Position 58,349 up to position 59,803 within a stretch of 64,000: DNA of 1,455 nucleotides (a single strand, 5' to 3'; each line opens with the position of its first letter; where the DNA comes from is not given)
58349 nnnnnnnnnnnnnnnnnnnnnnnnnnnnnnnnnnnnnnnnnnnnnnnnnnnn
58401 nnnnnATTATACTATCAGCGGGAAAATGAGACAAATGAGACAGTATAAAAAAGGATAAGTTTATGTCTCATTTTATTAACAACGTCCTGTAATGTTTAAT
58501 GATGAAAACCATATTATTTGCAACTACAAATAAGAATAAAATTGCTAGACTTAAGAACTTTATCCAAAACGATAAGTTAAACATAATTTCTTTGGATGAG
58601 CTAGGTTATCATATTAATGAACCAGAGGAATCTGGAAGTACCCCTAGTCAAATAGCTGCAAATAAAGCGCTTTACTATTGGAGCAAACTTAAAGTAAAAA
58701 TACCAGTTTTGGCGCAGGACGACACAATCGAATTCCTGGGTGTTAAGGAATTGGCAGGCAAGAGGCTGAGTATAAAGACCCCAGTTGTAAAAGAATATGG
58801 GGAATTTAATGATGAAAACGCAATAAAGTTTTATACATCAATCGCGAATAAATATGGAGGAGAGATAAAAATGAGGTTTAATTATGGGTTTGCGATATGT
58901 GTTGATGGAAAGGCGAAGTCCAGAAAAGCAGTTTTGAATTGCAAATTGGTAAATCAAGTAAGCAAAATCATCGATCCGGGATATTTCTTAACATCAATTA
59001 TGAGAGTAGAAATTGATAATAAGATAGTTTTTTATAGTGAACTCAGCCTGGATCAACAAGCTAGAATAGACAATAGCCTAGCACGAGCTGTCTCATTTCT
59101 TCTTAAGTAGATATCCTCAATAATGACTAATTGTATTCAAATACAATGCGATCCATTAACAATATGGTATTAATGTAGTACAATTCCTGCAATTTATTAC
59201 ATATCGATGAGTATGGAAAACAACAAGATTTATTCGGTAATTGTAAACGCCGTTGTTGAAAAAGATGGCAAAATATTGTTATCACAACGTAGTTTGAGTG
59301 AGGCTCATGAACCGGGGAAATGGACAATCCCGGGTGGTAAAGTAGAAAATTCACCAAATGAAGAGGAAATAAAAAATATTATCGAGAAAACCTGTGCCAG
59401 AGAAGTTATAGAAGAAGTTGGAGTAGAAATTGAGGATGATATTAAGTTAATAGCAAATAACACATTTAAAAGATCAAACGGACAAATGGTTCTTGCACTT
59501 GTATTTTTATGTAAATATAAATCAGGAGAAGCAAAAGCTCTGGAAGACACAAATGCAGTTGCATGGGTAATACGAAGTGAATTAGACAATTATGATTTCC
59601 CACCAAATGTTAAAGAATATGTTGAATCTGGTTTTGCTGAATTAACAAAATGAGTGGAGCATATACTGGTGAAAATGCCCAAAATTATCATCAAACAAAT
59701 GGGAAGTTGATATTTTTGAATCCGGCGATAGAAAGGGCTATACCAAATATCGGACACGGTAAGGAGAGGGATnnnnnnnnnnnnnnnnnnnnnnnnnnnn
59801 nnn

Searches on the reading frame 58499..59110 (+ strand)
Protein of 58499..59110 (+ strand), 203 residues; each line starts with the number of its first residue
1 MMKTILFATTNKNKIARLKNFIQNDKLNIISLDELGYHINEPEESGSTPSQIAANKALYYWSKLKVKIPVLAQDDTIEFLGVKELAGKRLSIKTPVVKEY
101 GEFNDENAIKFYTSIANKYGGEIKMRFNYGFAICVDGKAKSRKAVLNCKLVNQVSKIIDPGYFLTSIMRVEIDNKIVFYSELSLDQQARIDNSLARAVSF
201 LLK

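Call 32: search_protein_families(library=pfam, proteins=[window:58499-59110:+], max_evalue=0.001)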
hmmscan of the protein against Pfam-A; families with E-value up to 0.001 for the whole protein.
window:58499-59110:+ (203 aa): 1 family
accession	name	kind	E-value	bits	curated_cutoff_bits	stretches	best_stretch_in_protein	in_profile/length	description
PF01725.21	Ham1p_like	-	1.2e-09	38.8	22.5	1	5-87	1-79/186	Ham1 family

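Call 36: search_protein_families(library=ncbifam, proteins=[window:58499-59110:+], max_evalue=0.01)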
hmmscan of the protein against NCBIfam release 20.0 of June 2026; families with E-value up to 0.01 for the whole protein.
window:58499-59110:+ (203 aa): 6 families
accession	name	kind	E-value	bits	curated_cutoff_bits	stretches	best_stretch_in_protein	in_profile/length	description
NF011399.0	PRK14824.1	subfamily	1.3e-08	34.6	267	1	2-87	2-84/206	putative deoxyribonucleotide triphosphate pyrophosphatase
NF011397.0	PRK14822.1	equivalog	1.5e-08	34.2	234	1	2-77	1-73/201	XTP/dITP diphosphatase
NF011398.0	PRK14823.1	equivalog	1.4e-06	28.3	272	1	4-168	2-154/191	non-canonical purine NTP diphosphatase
TIGR00042.1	TIGR00042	equivalog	3.5e-06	26.5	145.35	1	4-77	1-68/184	RdgB/HAM1 family non-canonical purine NTP pyrophosphatase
NF011400.0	PRK14825.1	equivalog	0.00014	21.6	246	1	2-76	1-70/199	putative deoxyribonucleotide triphosphate pyrophosphatase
NF011401.0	PRK14826.1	equivalog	0.0018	17.7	268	1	4-87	10-94/226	putative deoxyribonucleotide triphosphate pyrophosphatase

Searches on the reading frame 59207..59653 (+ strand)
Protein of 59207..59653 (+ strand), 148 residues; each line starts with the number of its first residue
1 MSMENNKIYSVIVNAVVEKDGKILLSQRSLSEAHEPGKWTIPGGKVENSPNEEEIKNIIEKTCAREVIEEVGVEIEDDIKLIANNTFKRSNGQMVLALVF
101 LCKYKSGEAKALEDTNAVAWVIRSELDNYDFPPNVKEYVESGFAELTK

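Call 32: search_protein_families(library=pfam, proteins=[window:59207-59653:+], max_evalue=0.001)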
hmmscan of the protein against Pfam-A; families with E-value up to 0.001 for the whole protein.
window:59207-59653:+ (148 aa): 2 families
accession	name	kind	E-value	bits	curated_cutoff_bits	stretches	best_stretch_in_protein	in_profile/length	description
PF00293.34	NUDIX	-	7.9e-14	52.2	21.1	1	12-130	7-122/134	NUDIX domain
PF14815.12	NUDIX_4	-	2.1e-09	37.6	35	1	15-140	4-112/113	NUDIX domain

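Call 36: search_protein_families(library=ncbifam, proteins=[window:59207-59653:+], max_evalue=0.01)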
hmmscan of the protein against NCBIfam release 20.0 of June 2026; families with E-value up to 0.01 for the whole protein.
window:59207-59653:+ (148 aa): 15 families
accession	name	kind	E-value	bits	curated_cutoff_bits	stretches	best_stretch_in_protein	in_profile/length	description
NF006530.0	PRK08999.1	equivalog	7.8e-16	58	245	1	6-138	3-124/315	Nudix family hydrolase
NF007834.0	PRK10546.1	equivalog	2.8e-13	49.8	156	1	12-134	6-117/135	pyrimidine (deoxy)nucleoside triphosphate diphosphatase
NF008044.0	PRK10776.1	equivalog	7.5e-13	48.5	148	1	7-139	2-123/130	8-oxo-dGTP diphosphatase MutT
TIGR00586.1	mutt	equivalog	5.4e-11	42.6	97.9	1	7-138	3-123/129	8-oxo-dGTP diphosphatase MutT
NF012016.0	PRK15472.1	equivalog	5.3e-10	39.2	95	1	11-132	5-128/141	nucleoside triphosphatase NudI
NF041652.1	Nud_hyd_Dein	equivalog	1.2e-07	32.1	200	1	16-125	20-126/152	Nudix hydrolase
NF001299.0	PRK00241.1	equivalog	2e-05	24.2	158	1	11-113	138-224/263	NAD(+) diphosphatase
NF003787.0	PRK05379.1-4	equivalog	5.9e-05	22.2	449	1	10-79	208-268/346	bifunctional nicotinamide-nucleotide adenylyltransferase/Nudix hydroxylase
NF007980.0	PRK10707.1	equivalog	0.00034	20.3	134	1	4-98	27-115/192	CoA pyrophosphatase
NF002995.0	PRK03759.1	equivalog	0.0011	18.6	127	1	16-83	42-103/185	isopentenyl-diphosphate Delta-isomerase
NF001938.0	PRK00714.1-5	equivalog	0.0013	18.1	116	1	14-75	18-76/172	RNA pyrophosphohydrolase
NF006961.0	PRK09438.1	equivalog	0.0016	17.9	103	1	9-82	9-71/151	dihydroneopterin triphosphate diphosphatase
TIGR02705.1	nudix_YtkD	equivalog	0.0034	16.9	154.4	1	34-100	42-99/156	RNA deprotection pyrophosphohydrolase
NF003786.0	PRK05379.1-2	equivalog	0.0035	16.6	397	1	11-78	219-277/354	bifunctional nicotinamide-nucleotide adenylyltransferase/Nudix hydroxylase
NF003790.0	PRK05379.2-2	equivalog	0.0089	15.1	403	0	11-119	218-322/354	bifunctional nicotinamide mononucleotide adenylyltransferase/ADP-ribose pyrophosphatase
